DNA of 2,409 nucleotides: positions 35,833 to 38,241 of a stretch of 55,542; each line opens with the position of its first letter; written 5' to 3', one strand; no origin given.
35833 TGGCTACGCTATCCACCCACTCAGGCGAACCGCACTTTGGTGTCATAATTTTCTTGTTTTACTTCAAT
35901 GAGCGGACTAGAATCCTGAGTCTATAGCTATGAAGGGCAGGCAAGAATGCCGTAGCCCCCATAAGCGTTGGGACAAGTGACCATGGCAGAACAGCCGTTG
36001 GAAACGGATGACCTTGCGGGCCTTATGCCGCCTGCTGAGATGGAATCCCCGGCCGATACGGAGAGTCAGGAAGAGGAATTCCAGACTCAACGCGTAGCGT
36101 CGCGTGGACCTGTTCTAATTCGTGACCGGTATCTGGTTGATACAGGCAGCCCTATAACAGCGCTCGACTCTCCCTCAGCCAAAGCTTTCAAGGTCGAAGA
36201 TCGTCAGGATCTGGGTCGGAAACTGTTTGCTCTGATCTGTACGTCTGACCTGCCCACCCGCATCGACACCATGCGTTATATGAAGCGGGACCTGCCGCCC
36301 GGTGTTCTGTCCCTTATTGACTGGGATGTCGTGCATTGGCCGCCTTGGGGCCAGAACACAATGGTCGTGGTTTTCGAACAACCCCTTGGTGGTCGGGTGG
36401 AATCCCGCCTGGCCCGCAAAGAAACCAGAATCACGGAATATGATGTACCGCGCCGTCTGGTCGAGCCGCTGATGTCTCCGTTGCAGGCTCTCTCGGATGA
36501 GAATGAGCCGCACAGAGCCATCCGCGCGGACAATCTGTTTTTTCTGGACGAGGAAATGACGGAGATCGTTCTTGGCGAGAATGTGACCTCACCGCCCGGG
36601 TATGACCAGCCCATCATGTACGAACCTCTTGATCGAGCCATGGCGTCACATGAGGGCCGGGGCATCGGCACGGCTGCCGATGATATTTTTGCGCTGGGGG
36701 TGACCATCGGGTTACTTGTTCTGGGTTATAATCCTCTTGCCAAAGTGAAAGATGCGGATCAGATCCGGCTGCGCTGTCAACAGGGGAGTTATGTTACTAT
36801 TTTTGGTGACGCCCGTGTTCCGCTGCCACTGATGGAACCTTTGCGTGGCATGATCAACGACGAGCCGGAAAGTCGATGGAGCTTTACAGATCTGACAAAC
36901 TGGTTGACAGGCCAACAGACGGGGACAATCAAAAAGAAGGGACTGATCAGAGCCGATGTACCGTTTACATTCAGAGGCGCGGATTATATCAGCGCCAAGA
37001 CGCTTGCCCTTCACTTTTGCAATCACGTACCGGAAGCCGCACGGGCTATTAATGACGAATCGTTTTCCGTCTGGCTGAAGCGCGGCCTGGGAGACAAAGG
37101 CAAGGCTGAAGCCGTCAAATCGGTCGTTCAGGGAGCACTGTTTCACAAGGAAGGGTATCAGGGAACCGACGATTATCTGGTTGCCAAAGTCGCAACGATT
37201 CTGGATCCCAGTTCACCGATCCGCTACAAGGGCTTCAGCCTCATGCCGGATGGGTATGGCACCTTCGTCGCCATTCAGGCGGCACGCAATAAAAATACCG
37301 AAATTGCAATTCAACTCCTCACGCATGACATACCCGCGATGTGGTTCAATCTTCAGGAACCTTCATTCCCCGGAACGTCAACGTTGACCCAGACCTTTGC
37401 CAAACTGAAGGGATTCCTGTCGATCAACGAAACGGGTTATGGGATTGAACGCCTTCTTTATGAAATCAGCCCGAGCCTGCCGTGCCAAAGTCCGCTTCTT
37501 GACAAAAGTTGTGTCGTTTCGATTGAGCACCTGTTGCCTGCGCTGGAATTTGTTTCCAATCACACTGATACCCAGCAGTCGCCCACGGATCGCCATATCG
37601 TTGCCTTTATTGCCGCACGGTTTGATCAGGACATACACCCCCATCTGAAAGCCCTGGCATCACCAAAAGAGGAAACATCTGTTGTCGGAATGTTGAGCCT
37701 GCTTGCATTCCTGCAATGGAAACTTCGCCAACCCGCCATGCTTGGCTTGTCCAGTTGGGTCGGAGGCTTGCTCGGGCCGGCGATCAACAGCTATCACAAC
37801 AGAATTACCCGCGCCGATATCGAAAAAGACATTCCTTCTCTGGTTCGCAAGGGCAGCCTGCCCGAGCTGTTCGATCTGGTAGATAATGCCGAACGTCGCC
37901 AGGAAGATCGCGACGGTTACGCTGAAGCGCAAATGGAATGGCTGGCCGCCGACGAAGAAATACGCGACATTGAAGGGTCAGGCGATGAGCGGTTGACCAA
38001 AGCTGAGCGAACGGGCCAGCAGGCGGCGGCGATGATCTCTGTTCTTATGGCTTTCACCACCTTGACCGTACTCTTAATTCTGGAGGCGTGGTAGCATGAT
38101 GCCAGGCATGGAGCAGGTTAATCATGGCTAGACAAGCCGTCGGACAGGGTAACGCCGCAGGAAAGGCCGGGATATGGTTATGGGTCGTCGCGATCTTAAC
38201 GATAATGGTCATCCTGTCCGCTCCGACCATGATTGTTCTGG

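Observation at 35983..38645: Tail-anchored bacterial pseudokinase with a large unknown domain, paired with a 4-TM protein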

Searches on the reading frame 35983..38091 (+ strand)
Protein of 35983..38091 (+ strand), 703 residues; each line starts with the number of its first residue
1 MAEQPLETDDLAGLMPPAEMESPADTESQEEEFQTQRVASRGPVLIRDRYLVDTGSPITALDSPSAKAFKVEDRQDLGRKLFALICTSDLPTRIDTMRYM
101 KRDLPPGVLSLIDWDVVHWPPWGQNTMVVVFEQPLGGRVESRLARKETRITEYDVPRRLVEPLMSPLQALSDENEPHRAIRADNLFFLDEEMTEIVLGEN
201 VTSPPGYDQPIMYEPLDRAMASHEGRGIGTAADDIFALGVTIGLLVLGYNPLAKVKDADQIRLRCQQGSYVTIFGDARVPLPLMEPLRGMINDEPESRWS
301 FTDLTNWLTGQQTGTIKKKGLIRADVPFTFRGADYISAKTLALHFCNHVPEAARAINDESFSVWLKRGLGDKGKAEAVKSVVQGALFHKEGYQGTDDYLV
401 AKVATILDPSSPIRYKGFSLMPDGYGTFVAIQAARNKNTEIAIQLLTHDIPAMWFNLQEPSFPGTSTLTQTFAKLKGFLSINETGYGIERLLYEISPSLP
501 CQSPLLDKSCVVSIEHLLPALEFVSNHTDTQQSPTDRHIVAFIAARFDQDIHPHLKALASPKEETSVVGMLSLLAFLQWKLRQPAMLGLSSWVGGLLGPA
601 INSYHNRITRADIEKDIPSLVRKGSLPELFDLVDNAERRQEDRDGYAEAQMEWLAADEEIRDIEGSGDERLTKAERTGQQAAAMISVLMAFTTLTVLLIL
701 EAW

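Call 3: search_protein_families(library=pfam, proteins=[window:35983-38091:+], max_evalue=1)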
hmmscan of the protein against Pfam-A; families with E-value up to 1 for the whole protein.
window:35983-38091:+ (703 aa): 1 family
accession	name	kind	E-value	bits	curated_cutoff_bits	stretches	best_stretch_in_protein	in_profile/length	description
PF00069.31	Pkinase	-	0.011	15.5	31.7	1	125-305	71-258/263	Protein kinase domain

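Call 4: search_protein_families(library=ncbifam, proteins=[window:35983-38091:+], max_evalue=1)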
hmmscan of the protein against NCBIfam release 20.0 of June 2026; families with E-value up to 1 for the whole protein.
window:35983-38091:+ (703 aa): 2 families
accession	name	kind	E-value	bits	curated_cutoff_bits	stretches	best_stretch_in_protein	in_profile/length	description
NF047741.1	antiphage_MADS6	equivalog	5.5e-05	21.9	460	1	124-305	269-454/612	methylation-associated defense system protein kinase MAD6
NF038150.1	lanthi_synth_IV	equivalog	6.3e-05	21.5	650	1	220-314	373-459/851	class IV lanthionine synthetase LanL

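Call 5: search_solved_structures(query=window:35983-38091:+, max_evalue=10, show_alignments=2)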
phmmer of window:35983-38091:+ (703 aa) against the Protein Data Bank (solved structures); distinct sequences matched with E-value up to 10: 23.
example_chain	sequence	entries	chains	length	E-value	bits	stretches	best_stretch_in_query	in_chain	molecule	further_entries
6t8x_A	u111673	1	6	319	0.016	16.7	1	80-307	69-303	MAP kinase-activated protein kinase 2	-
3ka0_A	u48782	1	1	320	0.016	16.7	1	80-307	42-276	MAP kinase-activated protein kinase 2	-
9qj2_A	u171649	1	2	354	0.017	16.7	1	125-254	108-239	Chains: A,B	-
3r2b_A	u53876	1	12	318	0.038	15.5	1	80-307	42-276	MAP kinase-activated protein kinase 2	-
3r2y_A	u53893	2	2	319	0.038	15.5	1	80-307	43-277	MAP kinase-activated protein kinase 2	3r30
2pzy_A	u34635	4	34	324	0.039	15.4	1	80-307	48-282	MAP kinase-activated protein kinase 2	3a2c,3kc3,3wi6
3fpm_A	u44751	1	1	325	0.04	15.4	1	80-307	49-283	MAP kinase-activated protein kinase 2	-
2jbo_A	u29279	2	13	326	0.04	15.4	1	80-307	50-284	MAP KINASE-ACTIVATED PROTEIN KINASE 2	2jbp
2p3g_X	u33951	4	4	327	0.041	15.4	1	80-307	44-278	MAP kinase-activated protein kinase 2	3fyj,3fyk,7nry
3gok_A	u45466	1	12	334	0.042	15.3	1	80-307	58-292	MAP kinase-activated protein kinase 2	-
4tyh_A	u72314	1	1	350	0.047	15.2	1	81-307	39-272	MAP kinase-activated protein kinase 2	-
6tca_A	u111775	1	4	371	0.049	15.1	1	80-307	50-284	MAP kinase-activated protein kinase 2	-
2oza_A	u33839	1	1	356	0.049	15.1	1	80-307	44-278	MAP kinase-activated protein kinase 2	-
1kwp_A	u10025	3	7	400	0.051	15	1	80-307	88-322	MAP Kinase Activated Protein Kinase 2 | MAP kinase-activated protein kinase 2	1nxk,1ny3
2onl_C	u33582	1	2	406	0.054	15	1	80-307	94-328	MAP kinase-activated protein kinase 2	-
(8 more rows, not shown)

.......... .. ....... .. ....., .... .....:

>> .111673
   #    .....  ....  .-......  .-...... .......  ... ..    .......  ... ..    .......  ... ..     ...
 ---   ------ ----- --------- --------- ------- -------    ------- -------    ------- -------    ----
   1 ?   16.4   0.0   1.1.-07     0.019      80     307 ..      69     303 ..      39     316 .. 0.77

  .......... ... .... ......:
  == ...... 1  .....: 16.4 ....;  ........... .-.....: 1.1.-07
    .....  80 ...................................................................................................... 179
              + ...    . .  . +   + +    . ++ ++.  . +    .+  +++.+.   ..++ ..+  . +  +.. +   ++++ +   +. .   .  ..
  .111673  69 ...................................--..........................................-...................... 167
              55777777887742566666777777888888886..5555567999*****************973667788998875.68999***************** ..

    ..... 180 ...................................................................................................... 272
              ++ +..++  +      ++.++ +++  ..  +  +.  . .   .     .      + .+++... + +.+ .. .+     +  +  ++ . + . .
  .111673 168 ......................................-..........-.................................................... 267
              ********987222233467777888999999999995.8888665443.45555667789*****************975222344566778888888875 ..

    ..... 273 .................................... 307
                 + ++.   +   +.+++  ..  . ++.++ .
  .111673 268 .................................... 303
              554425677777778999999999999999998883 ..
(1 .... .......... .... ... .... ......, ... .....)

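Call 6: find_homologous_proteins(query=window:35983-38091:+, max_evalue=0.001)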
Query window:35983-38091:+ (703 aa): 182 proteins with E <= 0.001 among 8000 candidates; the best 120 are listed.
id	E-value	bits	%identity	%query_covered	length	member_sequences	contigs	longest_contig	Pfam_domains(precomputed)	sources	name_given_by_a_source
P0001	0.0e+0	1603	100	100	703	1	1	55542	-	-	-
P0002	0.0e+0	1313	79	100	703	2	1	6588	-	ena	-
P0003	0.0e+0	1285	78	100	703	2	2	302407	-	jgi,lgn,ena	-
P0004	0.0e+0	1281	78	100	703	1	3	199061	PF00069.32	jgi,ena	-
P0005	0.0e+0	1272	77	100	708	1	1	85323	-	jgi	jgi:hypothetical protein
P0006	0.0e+0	1209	72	100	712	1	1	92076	-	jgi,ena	-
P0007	0.0e+0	1198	73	100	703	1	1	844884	-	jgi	jgi:hypothetical protein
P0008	0.0e+0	1149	70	100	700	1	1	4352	-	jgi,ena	-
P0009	0.0e+0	1135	69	100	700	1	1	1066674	-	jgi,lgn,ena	-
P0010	0.0e+0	1073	65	100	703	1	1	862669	-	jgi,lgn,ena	-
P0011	0.0e+0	1049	63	98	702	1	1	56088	-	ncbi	-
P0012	0.0e+0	1030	62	100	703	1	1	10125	-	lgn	-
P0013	0.0e+0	1017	61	100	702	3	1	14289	-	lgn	-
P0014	0.0e+0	1017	61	100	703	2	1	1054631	-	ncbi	-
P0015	0.0e+0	1014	61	100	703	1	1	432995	-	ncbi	-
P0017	7.7e-298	1008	61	100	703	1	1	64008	PF00069.32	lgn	-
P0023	5.3e-274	929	57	100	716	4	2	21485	PF00069.32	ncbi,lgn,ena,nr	ncbi:MAG: serine/threonine-protein kinase [Magnetovibrio sp.]|nr:serine/threonine-protein kinase [Ma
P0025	1.6e-271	921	56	100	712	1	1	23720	PF00069.32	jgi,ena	-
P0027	3.7e-268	910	55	100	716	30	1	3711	PF00069.32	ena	-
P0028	1.2e-265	901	57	94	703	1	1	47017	PF00069.32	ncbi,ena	-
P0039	2.7e-250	851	53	100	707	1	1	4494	PF00069.32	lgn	-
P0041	7.0e-249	846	54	94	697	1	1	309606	PF00069.32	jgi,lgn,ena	-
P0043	5.0e-247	840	55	94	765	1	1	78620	PF00069.32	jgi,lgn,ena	-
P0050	5.9e-242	823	52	99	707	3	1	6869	PF00069.32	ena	-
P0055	6.0e-240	816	51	100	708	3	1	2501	PF00069.32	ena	-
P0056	1.8e-238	811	53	95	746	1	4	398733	PF00069.32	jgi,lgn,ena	-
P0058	2.5e-238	811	52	96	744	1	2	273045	PF00069.32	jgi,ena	-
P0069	7.3e-221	753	48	97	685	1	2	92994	PF00069.32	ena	-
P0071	7.4e-220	750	49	96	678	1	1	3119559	-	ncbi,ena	-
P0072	5.4e-219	747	49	94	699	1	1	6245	PF00069.32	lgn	-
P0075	4.3e-217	741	48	94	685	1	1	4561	PF00069.32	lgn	-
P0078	1.3e-214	733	47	99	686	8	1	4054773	-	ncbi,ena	-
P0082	6.1e-211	720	48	94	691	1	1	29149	PF00069.32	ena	-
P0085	8.4e-210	717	49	94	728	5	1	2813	PF00069.32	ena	-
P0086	9.0e-207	707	47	94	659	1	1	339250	-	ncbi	-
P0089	1.0e-205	703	47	95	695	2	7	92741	-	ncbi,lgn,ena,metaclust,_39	metaclust:\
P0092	7.5e-203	694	48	94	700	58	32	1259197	-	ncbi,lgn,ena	ncbi:MAG: hypothetical protein ABJ388_07705 [Alphaproteobacteria bacterium]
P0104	2.4e-196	672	44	98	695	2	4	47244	PF00069.32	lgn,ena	-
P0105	6.5e-196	671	43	98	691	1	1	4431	PF00069.32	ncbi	-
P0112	1.3e-192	660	44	94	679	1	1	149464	PF00069.32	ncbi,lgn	-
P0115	9.9e-192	657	42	97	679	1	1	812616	-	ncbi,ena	-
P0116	1.1e-191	657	44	93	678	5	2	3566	PF00069.32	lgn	-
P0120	2.7e-190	652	44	94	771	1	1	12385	PF00069.32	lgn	-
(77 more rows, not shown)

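Call 9: find_related_loci(query=A1, collection=genome_contigs, flank=5000)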
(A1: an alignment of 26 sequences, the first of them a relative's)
Query A1 (703 aa) in genome_contigs; peptide patterns used: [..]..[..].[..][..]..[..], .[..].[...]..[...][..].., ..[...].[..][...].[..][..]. (x = any residue, [..] = any of these).
441 stretches matched a pattern; 412 encode a relative of the query (tblastn E <= 1e-3); the best 80 are kept; 80 distinct loci.
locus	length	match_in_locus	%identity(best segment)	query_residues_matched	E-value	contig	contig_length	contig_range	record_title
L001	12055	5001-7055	63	1-686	0e+0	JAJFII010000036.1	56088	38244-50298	MAG: Rhodospirillales bacterium isolate OFTM193 OFTM193_35, whole genome shotgun sequence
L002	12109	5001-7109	61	1-703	0e+0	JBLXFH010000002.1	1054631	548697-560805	MAG: Rhodospirillales bacterium isolate ET02-11 T02maxbin_out.044_metabat.1RE.5K@2, whole genome shotgun sequence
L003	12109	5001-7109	61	1-703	0e+0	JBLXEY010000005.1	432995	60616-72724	MAG: Rhodospirillales bacterium isolate ET02-02 T02maxbin_out.002RE.5K@5, whole genome shotgun sequence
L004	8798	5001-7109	60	1-703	0e+0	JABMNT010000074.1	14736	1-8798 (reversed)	MAG: Rhodospirillales bacterium isolate bin.668 k141_1772446, whole genome shotgun sequence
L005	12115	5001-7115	57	1-703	0e+0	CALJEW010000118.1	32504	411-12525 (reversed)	MAG: uncultured Rhodospirillales bacterium isolate S3_Bin_Bin_177_1 genome assembly, contig: c_000003705100, whole genom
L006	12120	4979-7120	57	1-701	0e+0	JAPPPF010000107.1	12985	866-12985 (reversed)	MAG: Magnetovibrio sp. isolate SB9158_S7_bin_9 NODE_541_length_12985_cov_12.9666, whole genome shotgun sequence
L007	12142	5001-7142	55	1-701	0e+0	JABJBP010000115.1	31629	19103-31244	MAG: Rhodospirillaceae bacterium isolate SI073_bin34 k141_1856039, whole genome shotgun sequence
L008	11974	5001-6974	57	44-701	0e+0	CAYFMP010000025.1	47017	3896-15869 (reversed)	MAG TPA_asm: uncultured Thalassospiraceae bacterium isolate ERP019367_co2_114 genome assembly, contig: NODE_691_length_4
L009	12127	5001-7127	55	1-701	0e+0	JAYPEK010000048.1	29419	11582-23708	MAG: Rhodospirillaceae bacterium isolate 139580_S181_maxbin_bins.tsv.117 NODE_1522_length_29419_cov_11.713288, whole gen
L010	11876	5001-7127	55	1-701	0e+0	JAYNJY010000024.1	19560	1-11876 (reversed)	MAG: Rhodospirillaceae bacterium isolate 139543_S12_metabat_bins_2.tsv.085_sub NODE_1907_length_19560_cov_4.256857, whol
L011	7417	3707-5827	54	1-701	0e+0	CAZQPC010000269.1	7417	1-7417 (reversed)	MAG TPA_asm: uncultured Magnetovibrio sp. isolate binchicken_co46_96 genome assembly, contig: NODE_20087_length_7417_cov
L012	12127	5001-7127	54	1-701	0e+0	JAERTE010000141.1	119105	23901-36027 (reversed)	MAG: Rhodospirillaceae bacterium isolate BH24 c_000000010570, whole genome shotgun sequence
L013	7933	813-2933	54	1-701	0e+0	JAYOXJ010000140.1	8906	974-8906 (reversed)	MAG: Rhodospirillaceae bacterium isolate 139563_S164_metabat_bins_2.tsv.116_sub NODE_8344_length_8906_cov_4.496893, whol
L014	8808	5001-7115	53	1-701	0e+0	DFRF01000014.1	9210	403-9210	MAG TPA_asm: Rhodospirillaceae bacterium UBA3470 UBA3470_contig_31924, whole genome shotgun sequence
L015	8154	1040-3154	53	1-701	0e+0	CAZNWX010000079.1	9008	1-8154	MAG TPA_asm: uncultured Magnetovibrio sp. isolate SRP077602_co3_869 genome assembly, contig: NODE_13275_length_9008_cov_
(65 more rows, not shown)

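Call 16: search_protein_families(library=padloc, proteins=[window:35983-38091:+], max_evalue=1)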
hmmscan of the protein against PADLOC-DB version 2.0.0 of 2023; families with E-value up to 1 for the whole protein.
window:35983-38091:+ (703 aa): 1 family
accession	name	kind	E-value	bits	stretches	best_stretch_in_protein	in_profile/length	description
PDLC04138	mad6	-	6e-05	20.1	1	230-393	234-398/659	mads_6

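Call 20: predict_structure(alignment_id=A1)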
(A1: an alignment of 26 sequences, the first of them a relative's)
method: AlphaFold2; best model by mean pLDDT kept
length: 703 residues; sequences in the alignment: 26
mean_pLDDT: 85.0   pTM: 0.78
mean pLDDT of the five models: 85.0, 84.4, 84.2, 80.7, 79.1
residues with pLDDT >= 90: 332; 70-90: 305; 50-70: 25; < 50: 41
segments of 3 or more residues with pLDDT < 50: 1-40
pLDDT, mean of each block of 10 residues (from residue 1): 31 33 32 37 85 91 93 91 92 91 89 91 90 94 89 87 92 92 94 93 93 93 92 95 91 88 88 88 90 88 89 64 85 88 90 92 90 90 91 91 90 90 92 87 88 87 87 90 85 89 88 91 85 89 91 89 91 94 91 90 87 90 91 86 86 84 59 64 80 84 68
secondary structure, 60 per line:
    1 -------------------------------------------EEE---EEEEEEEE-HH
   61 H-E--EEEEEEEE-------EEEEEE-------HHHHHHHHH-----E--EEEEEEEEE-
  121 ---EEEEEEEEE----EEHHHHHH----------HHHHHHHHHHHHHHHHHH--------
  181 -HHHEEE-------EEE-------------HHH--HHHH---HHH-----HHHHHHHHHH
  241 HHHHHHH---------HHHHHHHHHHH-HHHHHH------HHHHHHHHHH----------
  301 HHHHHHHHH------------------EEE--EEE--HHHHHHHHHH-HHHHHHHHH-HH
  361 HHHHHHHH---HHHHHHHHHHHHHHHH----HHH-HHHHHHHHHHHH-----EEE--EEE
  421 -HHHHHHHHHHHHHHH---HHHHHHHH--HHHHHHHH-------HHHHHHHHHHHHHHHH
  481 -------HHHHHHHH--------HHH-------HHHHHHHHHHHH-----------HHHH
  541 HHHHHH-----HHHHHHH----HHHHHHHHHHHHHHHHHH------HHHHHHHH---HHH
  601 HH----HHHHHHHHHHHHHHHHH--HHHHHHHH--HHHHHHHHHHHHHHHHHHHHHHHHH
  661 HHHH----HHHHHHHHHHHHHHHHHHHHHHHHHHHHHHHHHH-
elements in order (helices of 4 or more, strands of 3 or more residues): E44-46 E50-57 E66-73 E81-86 H94-102 E111-119 E124-132 H139-144 H155-172 E185-187 E195-197 H216-219 H231-247 H257-267 H269-274 H281-290 H301-309 E328-330 E333-335 H338-347 H349-357 H359-368 H372-387 H396-407 E413-415 E418-420 H422-436 H440-447 H450-457 H465-480 H488-495 H514-525 H537-546 H552-558 H563-580 H587-594 H598-602 H607-623 H626-633 H636-664 H669-702

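Call 22: fold_search(model_id=the predicted structure, library=pdb)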
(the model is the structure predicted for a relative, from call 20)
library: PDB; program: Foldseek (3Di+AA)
matches with E <= 10: 1951; with E <= 0.001: 1902
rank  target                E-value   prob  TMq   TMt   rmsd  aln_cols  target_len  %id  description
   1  5w7t_A                1.3e-08  1.00  0.30  0.71   4.2       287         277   17  STRUCTURE OF PHOSPHORYLATED WNK1 (released 2018-06-20)
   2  5o2c                  1.3e-08  1.00  0.31  0.56  18.6       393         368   13  Crystal structure of WNK3 kinase and CCT1 didomain in a unphosphorylated state (released 2017-06-28)
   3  5o23_B                1.5e-08  1.00  0.30  0.71   4.3       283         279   16  Crystal structure of WNK3 kinase domain in a monophosphorylated apo state (released 2017-06-28)
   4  4ih8                  1.5e-08  1.00  0.31  0.48  19.4       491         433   14  Crystal structure of TgCDPK1 with inhibitor bound (released 2014-04-16)
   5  4yga_E                1.9e-08  1.00  0.31  0.47  21.0       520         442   12  CDPK1, from Toxoplasma gondii, bound to inhibitory VHH-1B7 (released 2015-08-26)
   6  4yga_G                1.9e-08  1.00  0.31  0.47  22.9       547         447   11  CDPK1, from Toxoplasma gondii, bound to inhibitory VHH-1B7 (released 2015-08-26)
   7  5o21_B                2.5e-08  1.00  0.30  0.71   4.2       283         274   16  Crystal structure of WNK3 kinase domain in a monophosphorylated state with chloride bound in the active site (released 2017-06-28)
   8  5o23_A                2.6e-08  1.00  0.31  0.74   3.8       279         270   16  Crystal structure of WNK3 kinase domain in a monophosphorylated apo state (released 2017-06-28)
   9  5w91                  2.7e-08  1.00  0.31  0.46  22.1       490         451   13  Toxoplasma Gondii CDPK1 in complex with inhibitor LZH118 (released 2017-08-30)
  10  4fg8_B                5.5e-08  1.00  0.30  0.72   3.9       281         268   17  Crystal structure of human calcium/calmodulin-dependent protein kinase I 1-315 in complex with ATP (released 2013-01-23)
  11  5o1v_A                5.5e-08  1.00  0.29  0.67   8.1       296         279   17  Crystal structure of WNK3 kinase domain in a monophosphorylated apo state (A-loop swapped) (released 2017-06-28)
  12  5o21_A                5.8e-08  1.00  0.31  0.74   4.0       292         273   16  Crystal structure of WNK3 kinase domain in a monophosphorylated state with chloride bound in the active site (released 2017-06-28)
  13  3n51                  6.1e-08  1.00  0.30  0.46  21.5       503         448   14  Calcium-Dependent Protein Kinase 1 from Toxoplasma gondii (TgCDPK1) in complex with bumped kinase inhibitor RM-1-95 (released 2010-07-21)
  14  9ntr                  6.1e-08  1.00  0.31  0.46  20.8       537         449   13  Crystal structure of calcium-dependent protein kinase 1 (CDPK1) from Cryptosporidium parvum in complex with inhibitor WI (released 2026-04-01)
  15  7ols                  6.6e-08  1.00  0.30  0.72   4.0       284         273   16  MerTK kinase domain with type 1.5 inhibitor containing a di-methyl pyrazole group (released 2021-09-15)
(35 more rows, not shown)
